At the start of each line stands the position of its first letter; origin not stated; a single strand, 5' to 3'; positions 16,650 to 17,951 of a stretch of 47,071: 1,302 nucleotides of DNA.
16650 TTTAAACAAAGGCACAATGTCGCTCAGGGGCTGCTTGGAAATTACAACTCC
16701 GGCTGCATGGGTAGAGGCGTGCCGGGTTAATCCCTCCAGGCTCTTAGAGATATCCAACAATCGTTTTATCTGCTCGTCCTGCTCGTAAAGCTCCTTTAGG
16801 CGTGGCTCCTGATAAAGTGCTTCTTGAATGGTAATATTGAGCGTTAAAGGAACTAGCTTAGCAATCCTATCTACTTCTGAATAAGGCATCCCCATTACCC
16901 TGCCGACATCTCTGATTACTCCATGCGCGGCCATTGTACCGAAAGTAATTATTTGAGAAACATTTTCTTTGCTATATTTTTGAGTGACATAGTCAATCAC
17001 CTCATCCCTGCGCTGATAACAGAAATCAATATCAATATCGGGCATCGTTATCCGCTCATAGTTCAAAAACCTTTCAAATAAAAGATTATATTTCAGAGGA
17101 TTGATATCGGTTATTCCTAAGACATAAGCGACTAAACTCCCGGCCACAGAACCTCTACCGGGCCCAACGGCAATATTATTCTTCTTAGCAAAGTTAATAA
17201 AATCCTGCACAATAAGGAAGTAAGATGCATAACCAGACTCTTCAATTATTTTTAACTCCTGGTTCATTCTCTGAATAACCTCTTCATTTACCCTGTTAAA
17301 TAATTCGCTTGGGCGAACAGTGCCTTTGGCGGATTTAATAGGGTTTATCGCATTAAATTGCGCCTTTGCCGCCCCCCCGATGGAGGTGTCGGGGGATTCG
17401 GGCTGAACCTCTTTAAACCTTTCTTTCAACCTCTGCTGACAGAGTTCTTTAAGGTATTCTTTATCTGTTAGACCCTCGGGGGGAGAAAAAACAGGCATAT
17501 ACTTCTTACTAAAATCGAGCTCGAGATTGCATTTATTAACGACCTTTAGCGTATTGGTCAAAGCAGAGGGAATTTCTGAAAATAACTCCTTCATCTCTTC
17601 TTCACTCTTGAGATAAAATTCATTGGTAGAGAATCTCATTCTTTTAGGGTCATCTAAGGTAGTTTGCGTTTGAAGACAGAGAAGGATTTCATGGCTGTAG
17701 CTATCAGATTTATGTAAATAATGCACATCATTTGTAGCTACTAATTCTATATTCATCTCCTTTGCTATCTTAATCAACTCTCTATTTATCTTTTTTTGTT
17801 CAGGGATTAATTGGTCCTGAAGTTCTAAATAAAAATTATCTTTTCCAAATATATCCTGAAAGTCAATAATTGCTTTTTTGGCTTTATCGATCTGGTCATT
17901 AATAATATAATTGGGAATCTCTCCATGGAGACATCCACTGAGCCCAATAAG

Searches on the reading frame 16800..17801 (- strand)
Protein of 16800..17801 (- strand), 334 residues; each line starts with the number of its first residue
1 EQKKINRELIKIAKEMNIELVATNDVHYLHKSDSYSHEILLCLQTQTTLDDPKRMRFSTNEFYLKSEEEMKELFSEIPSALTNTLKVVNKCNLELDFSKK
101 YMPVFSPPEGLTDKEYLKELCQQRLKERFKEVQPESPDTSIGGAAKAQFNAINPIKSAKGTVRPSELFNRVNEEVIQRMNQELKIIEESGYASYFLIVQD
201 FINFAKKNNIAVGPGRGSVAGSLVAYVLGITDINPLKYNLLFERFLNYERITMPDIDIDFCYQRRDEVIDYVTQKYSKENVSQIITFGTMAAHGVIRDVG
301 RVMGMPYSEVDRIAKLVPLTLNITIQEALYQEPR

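Call 25: find_homologous_proteins(query=window:16800-17801:-, max_evalue=1e-20)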
Query window:16800-17801:- (334 aa): 7610 proteins with E <= 1e-20 among 8000 candidates; the best 120 are listed.
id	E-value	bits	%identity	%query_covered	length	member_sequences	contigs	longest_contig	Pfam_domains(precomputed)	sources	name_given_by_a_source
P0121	2.3e-121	423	57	100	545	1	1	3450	PF02811.27,PF07733.19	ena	-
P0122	5.6e-115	402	57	99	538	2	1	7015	PF02811.27,PF07733.19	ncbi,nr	ncbi:MAG: DNA polymerase III subunit alpha, partial [Candidatus Omnitrophica bacterium]|nr:DNA polym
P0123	3.0e-114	400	56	99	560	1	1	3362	PF02811.27,PF07733.19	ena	-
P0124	6.8e-114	398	54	99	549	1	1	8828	PF02811.27,PF07733.19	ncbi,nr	ncbi:MAG: DNA polymerase III subunit alpha, partial [Candidatus Omnitrophica bacterium]|nr:DNA polym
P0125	8.4e-114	398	54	99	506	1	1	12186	PF02811.27,PF07733.19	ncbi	ncbi:MAG: DNA polymerase III subunit alpha, partial [Omnitrophica WOR_2 bacterium SM23_72]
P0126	2.4e-113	397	55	100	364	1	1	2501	PF02811.27,PF07733.19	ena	-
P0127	4.0e-113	396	56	100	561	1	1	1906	PF02811.27,PF07733.19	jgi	-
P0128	2.0e-112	394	58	95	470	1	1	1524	PF02811.27,PF07733.19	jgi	-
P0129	2.3e-112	393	55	100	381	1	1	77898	PF07733.19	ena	-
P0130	4.7e-112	392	55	99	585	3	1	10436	PF02811.27,PF07733.19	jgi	-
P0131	8.3e-112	391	53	100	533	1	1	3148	PF02811.27,PF07733.19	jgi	-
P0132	1.2e-111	391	55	100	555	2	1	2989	PF02811.27,PF07733.19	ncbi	ncbi:MAG: DNA polymerase III subunit alpha, partial [Candidatus Omnitrophota bacterium]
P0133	4.6e-111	389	53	100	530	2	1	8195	PF02811.27,PF07733.19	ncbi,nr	ncbi:MAG: DNA polymerase III subunit alpha, partial [Syntrophorhabdaceae bacterium]|nr:DNA polymeras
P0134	9.0e-111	388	55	99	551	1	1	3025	PF02811.27,PF07733.19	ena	-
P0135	3.5e-110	386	56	99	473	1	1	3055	PF02811.27,PF07733.19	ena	-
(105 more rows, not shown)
